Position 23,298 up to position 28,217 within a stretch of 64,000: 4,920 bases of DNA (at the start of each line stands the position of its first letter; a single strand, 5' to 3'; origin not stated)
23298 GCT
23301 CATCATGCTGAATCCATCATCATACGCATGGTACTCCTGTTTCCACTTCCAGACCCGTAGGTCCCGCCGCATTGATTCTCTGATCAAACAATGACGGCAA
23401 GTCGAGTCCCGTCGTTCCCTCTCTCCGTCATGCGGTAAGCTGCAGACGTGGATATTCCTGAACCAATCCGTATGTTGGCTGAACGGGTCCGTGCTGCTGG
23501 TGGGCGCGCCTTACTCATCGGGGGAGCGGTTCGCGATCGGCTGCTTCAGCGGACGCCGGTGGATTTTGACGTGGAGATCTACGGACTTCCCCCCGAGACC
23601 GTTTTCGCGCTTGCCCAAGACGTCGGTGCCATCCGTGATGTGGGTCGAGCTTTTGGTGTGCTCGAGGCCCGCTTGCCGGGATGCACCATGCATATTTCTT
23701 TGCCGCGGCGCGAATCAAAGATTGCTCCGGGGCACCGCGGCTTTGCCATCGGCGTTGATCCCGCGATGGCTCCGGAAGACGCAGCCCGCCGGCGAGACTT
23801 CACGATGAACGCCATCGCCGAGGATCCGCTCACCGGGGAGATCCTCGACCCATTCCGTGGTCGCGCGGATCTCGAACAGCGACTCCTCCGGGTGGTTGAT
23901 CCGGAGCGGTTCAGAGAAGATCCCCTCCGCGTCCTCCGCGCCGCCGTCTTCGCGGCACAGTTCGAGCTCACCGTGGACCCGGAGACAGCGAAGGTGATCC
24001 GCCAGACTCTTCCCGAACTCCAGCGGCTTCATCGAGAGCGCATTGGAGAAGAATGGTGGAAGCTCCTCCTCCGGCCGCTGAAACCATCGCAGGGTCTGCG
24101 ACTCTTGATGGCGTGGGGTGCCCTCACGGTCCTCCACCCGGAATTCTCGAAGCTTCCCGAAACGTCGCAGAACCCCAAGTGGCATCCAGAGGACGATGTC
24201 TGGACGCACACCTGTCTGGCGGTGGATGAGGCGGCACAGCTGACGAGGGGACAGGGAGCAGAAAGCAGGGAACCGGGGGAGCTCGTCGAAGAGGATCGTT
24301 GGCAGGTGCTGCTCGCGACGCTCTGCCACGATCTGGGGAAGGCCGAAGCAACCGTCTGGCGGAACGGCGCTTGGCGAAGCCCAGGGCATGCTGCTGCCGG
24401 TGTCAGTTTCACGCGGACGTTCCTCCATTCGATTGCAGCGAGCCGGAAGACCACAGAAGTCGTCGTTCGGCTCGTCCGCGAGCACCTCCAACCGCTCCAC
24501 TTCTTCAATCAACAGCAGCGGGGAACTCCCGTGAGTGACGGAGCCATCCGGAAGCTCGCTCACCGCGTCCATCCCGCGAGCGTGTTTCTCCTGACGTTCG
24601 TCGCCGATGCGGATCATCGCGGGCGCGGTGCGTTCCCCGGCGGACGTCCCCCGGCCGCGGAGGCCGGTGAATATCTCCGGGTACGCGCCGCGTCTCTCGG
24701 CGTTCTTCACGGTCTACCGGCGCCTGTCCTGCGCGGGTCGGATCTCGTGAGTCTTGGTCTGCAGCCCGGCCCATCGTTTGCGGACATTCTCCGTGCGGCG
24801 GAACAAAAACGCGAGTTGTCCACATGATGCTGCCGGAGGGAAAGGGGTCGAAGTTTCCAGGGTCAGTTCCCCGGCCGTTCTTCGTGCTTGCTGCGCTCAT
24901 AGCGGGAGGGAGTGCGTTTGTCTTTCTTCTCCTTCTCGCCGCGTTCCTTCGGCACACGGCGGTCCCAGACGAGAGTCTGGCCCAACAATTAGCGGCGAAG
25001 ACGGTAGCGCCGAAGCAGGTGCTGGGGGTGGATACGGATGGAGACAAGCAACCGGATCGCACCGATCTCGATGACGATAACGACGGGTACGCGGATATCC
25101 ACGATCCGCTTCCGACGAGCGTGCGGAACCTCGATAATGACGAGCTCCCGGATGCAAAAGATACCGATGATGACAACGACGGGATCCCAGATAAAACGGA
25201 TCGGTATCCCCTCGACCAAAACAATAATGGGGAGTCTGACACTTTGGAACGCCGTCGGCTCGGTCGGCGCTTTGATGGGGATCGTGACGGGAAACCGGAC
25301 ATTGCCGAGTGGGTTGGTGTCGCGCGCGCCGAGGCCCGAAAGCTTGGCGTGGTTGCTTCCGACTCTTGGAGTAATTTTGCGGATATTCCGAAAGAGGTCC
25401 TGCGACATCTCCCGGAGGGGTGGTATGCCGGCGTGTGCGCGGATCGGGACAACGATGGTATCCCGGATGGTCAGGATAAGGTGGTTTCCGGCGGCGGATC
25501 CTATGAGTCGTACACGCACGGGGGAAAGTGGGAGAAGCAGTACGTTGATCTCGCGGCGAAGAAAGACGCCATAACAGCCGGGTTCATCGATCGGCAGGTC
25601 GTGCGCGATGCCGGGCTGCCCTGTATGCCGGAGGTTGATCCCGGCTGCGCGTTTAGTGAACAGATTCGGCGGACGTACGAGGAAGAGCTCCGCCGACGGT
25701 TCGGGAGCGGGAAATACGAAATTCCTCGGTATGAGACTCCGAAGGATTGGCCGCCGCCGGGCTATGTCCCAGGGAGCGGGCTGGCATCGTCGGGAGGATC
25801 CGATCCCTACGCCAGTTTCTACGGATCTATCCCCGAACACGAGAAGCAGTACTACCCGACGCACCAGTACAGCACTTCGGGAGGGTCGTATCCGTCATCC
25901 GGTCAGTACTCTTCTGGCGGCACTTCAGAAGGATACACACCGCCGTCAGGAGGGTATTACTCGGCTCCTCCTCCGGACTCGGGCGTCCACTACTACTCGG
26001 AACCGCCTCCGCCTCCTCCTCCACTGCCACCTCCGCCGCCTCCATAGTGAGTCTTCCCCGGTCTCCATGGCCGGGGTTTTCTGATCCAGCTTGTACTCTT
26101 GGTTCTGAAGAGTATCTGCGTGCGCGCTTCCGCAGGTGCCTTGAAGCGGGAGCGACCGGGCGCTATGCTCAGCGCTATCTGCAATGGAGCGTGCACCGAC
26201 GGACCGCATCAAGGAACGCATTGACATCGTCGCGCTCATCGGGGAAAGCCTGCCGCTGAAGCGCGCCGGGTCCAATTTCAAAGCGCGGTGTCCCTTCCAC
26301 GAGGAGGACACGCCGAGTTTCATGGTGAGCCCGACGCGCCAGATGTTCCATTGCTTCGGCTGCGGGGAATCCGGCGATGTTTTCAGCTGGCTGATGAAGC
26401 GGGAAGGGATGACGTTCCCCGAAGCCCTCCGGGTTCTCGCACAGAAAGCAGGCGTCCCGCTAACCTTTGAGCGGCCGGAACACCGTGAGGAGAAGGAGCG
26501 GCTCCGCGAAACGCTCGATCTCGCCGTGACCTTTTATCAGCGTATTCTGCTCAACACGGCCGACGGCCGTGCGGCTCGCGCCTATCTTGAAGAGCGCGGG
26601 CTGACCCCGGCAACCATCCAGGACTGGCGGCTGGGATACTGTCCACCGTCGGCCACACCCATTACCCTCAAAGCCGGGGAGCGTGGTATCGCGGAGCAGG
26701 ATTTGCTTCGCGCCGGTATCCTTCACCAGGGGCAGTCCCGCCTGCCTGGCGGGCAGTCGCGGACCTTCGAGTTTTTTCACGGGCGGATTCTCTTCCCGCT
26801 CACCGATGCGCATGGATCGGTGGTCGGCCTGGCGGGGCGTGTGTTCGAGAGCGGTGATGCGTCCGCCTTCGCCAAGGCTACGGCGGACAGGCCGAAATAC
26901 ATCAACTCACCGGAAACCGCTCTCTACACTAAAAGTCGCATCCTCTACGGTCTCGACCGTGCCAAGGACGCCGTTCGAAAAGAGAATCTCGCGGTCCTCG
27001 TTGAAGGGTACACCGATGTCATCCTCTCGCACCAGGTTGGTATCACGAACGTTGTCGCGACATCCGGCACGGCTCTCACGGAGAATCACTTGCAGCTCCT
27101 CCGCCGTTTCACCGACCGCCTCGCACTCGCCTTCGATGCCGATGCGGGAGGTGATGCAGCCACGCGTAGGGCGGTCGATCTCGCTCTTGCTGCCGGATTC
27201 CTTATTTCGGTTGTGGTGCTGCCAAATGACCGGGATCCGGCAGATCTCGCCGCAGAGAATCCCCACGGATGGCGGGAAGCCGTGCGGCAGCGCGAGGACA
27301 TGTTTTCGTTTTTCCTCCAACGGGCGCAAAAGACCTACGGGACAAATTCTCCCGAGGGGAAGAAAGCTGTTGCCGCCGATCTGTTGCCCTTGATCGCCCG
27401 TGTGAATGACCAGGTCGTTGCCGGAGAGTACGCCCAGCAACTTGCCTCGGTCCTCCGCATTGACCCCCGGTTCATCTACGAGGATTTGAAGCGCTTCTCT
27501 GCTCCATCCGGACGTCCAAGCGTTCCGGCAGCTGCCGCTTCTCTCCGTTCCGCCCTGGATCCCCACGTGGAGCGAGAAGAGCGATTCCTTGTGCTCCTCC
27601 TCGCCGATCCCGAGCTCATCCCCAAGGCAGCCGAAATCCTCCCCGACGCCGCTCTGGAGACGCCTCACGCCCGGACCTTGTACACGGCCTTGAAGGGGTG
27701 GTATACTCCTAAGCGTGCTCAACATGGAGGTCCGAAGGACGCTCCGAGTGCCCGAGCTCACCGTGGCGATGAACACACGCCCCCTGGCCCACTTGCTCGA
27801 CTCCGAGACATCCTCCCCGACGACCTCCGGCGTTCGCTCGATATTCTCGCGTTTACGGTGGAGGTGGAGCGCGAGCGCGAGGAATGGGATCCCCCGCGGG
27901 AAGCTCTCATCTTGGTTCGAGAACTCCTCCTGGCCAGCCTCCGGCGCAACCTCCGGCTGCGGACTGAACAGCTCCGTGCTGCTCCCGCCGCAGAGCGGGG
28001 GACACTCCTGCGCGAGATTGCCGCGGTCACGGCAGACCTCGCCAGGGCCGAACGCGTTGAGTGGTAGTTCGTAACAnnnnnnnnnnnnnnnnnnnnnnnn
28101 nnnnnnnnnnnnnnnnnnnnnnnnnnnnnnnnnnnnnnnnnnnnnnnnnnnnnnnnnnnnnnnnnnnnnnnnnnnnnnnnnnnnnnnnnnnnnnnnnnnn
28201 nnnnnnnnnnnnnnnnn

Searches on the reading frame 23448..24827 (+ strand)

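Call 13: search_protein_families(library=pfam, proteins=[window:23448-24827:+], max_evalue=0.01)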
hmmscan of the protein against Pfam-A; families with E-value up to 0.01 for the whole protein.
window:23448-24827:+ (459 aa): 3 families
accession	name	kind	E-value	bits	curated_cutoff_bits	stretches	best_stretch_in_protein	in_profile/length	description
PF01743.26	PolyA_pol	-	3.9e-19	69.7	23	1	23-148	3-126/126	Poly A polymerase head domain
PF12627.12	PolyA_pol_RNAbd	-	9.9e-11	41.7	22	1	174-234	2-61/64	Probable RNA and SrmB- binding site of polymerase A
PF01966.28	HD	-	0.00048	20.8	22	1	258-349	8-88/116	HD domain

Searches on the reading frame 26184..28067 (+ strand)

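Call 13: search_protein_families(library=pfam, proteins=[window:26184-28067:+], max_evalue=0.01)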
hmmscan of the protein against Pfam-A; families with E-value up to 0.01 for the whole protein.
window:26184-28067:+ (627 aa): 7 families
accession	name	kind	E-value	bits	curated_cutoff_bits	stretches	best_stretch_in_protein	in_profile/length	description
PF01807.25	Zn_ribbon_DnaG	-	2.1e-32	111.3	24.9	1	6-95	6-95/98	CHC2 zinc finger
PF08275.17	DNAG_N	-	8.6e-29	100.7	26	1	120-261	3-128/128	DNA primase catalytic core, N-terminal domain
PF13155.12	Toprim_2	-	4.4e-18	65.9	22.1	1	271-354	1-86/88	Toprim-like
PF13662.12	Toprim_4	-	4.2e-15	56.2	25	1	269-344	2-84/85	Toprim domain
PF10410.14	DnaB_bind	-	2.1e-11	44.4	20.6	1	374-428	1-55/56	DnaB-helicase binding domain of primase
PF01751.28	Toprim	-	1.2e-10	41.9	23.1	1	271-334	3-84/96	Toprim domain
PF13362.12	Toprim_3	-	8.5e-06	26.6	27.2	1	271-357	3-90/95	Toprim domain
